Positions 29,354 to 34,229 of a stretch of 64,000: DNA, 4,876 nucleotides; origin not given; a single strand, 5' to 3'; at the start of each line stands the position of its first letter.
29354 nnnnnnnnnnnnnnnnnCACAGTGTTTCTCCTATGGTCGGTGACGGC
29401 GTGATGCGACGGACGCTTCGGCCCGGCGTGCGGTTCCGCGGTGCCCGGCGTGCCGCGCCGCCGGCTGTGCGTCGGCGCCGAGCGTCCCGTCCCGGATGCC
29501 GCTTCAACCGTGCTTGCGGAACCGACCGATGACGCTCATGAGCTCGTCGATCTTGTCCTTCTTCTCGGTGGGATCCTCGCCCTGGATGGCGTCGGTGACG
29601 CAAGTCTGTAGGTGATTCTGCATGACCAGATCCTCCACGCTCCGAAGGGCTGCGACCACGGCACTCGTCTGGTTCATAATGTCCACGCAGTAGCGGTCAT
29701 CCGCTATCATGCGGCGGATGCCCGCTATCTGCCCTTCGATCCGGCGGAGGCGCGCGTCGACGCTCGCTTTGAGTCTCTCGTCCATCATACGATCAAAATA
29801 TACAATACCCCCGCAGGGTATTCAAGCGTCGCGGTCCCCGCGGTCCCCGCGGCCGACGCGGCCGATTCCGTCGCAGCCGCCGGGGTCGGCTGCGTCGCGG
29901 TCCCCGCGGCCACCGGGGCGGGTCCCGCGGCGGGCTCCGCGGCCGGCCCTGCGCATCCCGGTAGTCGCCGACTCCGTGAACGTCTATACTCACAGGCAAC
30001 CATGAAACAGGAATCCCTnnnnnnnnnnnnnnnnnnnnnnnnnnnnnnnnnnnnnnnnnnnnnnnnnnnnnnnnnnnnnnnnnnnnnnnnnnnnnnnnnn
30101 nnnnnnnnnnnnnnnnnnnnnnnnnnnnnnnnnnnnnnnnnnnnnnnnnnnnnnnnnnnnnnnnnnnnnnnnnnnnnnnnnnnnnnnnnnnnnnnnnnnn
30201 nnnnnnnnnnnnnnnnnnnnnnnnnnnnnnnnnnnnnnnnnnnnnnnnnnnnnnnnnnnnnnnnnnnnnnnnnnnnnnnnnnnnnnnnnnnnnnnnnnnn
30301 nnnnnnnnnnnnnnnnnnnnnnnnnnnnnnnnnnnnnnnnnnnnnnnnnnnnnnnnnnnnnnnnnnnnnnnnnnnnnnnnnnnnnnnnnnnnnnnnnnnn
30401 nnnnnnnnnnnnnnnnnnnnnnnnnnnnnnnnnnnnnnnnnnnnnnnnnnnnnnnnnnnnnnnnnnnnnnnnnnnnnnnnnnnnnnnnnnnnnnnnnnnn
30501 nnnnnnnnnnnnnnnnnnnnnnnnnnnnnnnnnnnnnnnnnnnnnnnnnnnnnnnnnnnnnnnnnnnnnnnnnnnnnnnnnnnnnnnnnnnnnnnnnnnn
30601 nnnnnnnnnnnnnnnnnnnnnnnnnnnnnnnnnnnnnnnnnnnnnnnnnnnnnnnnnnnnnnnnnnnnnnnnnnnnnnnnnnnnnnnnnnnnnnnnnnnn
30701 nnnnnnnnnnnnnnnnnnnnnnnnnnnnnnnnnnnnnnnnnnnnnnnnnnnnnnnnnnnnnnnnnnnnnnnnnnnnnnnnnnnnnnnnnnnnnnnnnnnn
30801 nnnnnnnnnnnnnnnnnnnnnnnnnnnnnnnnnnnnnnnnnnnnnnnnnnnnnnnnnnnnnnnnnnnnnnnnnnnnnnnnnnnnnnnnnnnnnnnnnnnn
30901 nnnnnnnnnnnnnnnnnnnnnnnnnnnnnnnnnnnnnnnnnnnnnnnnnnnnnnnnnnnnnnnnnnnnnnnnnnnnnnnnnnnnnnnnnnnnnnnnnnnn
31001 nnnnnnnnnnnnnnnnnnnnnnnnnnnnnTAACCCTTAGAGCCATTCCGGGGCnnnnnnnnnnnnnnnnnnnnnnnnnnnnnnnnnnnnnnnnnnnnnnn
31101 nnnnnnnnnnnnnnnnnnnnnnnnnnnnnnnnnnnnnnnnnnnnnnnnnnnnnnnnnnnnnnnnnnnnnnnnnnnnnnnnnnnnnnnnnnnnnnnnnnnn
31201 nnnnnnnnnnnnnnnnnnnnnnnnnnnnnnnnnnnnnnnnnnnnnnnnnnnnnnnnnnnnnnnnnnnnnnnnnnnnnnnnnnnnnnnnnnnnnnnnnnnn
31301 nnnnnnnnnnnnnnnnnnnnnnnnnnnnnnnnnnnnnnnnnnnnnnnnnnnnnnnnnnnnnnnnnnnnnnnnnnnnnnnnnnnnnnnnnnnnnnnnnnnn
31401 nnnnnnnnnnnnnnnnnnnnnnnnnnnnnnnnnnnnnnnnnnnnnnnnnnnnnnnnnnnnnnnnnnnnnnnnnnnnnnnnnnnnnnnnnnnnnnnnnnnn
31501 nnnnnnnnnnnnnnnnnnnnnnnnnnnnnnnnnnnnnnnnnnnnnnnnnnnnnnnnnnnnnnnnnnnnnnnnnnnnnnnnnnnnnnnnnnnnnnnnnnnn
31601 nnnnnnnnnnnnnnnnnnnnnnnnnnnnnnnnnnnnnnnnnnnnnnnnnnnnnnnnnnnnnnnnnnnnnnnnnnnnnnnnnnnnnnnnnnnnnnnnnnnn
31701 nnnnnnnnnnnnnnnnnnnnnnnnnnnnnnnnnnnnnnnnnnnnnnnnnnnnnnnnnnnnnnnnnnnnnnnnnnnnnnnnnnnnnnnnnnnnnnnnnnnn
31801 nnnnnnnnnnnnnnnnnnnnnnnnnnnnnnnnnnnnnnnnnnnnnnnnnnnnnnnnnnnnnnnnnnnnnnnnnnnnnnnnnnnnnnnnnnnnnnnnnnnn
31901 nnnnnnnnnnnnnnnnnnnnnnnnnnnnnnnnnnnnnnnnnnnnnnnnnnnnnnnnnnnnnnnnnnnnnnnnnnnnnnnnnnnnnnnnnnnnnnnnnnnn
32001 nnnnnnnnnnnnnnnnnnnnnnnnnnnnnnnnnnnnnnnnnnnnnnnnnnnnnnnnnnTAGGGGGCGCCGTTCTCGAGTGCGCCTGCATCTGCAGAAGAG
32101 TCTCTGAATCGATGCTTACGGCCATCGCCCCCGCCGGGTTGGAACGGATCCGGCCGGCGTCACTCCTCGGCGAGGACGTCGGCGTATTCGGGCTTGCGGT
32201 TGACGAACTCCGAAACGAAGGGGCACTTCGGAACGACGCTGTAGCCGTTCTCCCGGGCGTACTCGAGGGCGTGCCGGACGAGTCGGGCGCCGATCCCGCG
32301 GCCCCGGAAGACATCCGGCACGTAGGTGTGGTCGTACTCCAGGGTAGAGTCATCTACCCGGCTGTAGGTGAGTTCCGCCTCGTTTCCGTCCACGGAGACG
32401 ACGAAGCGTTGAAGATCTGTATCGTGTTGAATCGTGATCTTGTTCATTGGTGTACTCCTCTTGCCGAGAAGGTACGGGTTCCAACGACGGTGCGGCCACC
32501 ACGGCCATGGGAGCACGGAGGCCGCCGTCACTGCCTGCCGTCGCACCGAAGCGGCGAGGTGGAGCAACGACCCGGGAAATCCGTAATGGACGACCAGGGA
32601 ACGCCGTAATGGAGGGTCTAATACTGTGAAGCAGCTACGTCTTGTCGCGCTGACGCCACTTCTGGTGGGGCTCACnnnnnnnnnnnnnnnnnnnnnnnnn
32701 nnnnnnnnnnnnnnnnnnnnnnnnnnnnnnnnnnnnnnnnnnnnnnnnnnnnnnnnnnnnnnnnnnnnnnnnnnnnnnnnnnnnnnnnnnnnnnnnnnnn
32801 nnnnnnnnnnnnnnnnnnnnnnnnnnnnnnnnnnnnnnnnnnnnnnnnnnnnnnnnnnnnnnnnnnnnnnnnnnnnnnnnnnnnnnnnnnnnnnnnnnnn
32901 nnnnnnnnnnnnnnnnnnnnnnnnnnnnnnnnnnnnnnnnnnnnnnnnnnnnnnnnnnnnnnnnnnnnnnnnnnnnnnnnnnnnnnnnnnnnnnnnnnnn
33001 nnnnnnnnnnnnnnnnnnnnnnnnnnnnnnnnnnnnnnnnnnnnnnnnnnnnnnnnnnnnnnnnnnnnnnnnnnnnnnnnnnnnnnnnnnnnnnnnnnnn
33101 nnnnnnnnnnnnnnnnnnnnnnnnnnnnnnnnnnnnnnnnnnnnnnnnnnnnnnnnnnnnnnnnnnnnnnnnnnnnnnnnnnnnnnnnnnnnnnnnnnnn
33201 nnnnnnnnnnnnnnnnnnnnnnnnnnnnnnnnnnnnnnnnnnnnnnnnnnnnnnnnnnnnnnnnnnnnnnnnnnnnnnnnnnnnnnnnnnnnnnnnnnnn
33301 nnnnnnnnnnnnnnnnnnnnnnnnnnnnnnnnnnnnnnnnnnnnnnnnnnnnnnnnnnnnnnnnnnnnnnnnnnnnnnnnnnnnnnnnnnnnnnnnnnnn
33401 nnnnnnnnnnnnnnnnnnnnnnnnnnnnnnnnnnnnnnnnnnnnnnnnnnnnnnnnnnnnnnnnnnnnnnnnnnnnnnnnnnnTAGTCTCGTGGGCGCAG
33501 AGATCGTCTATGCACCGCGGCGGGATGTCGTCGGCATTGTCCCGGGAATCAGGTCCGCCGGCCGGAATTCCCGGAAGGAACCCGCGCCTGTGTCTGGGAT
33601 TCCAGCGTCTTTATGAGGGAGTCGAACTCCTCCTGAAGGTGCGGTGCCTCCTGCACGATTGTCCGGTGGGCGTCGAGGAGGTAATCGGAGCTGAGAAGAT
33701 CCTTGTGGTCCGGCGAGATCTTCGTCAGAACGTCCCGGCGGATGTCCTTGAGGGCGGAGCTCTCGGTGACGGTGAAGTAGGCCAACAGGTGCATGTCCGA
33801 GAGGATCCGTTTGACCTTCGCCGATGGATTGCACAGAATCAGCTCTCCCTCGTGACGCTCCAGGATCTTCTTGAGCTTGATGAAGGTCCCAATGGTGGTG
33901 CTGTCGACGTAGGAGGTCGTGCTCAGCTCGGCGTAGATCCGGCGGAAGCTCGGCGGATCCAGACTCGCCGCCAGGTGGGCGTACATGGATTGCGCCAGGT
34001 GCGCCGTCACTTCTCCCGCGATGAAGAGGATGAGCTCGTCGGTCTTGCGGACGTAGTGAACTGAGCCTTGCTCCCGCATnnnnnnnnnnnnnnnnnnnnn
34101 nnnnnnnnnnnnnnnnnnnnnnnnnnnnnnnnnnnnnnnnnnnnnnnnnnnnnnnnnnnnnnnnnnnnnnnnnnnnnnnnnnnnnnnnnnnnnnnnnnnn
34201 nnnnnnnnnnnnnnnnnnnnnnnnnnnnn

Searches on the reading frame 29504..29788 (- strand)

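Call 112: search_protein_families(library=pfam, proteins=[window:29504-29788:-], max_evalue=0.00001)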
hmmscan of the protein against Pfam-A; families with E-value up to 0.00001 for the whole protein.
window:29504-29788:- (94 aa): 1 family
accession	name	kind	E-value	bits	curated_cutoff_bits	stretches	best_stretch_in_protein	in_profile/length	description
PF02583.22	Trns_repr_metal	-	2.6e-27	95.4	22.8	1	8-88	3-77/78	Metal-sensitive transcriptional repressor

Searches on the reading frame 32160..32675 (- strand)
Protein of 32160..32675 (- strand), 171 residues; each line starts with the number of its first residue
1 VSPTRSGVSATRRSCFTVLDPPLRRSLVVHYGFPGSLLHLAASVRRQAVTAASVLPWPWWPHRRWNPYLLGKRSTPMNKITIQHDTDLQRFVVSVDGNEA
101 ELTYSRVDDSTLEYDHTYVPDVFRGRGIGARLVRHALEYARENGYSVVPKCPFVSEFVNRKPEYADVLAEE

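Call 112: search_protein_families(library=pfam, proteins=[window:32160-32675:-], max_evalue=0.00001)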
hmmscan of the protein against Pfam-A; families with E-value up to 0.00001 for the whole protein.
window:32160-32675:- (171 aa): 2 families
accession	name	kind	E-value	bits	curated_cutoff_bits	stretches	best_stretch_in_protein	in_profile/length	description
PF14542.12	Acetyltransf_CG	-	1.8e-27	95.7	30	1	90-167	1-80/80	GCN5-related N-acetyl-transferase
PF00583.31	Acetyltransf_1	-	8e-07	29.8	20.7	1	86-147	31-95/116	Acetyltransferase (GNAT) family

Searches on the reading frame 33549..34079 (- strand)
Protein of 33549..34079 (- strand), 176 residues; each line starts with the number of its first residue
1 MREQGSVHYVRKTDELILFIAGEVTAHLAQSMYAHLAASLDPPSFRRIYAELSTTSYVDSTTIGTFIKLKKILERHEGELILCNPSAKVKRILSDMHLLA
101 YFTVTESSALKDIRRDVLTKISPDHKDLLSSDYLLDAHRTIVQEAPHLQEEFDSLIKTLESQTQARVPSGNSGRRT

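Call 27: search_protein_families(library=pfam, proteins=[window:33549-34079:-], max_evalue=0.001)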
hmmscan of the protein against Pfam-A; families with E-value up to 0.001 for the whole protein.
window:33549-34079:- (176 aa): 2 families
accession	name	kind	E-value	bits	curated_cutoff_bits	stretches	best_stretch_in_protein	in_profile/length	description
PF01740.26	STAS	-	5.5e-14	52.3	22.6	1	12-107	7-102/106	STAS domain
PF13466.11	STAS_2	-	0.00014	22.4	29.2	1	20-93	3-74/80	STAS domain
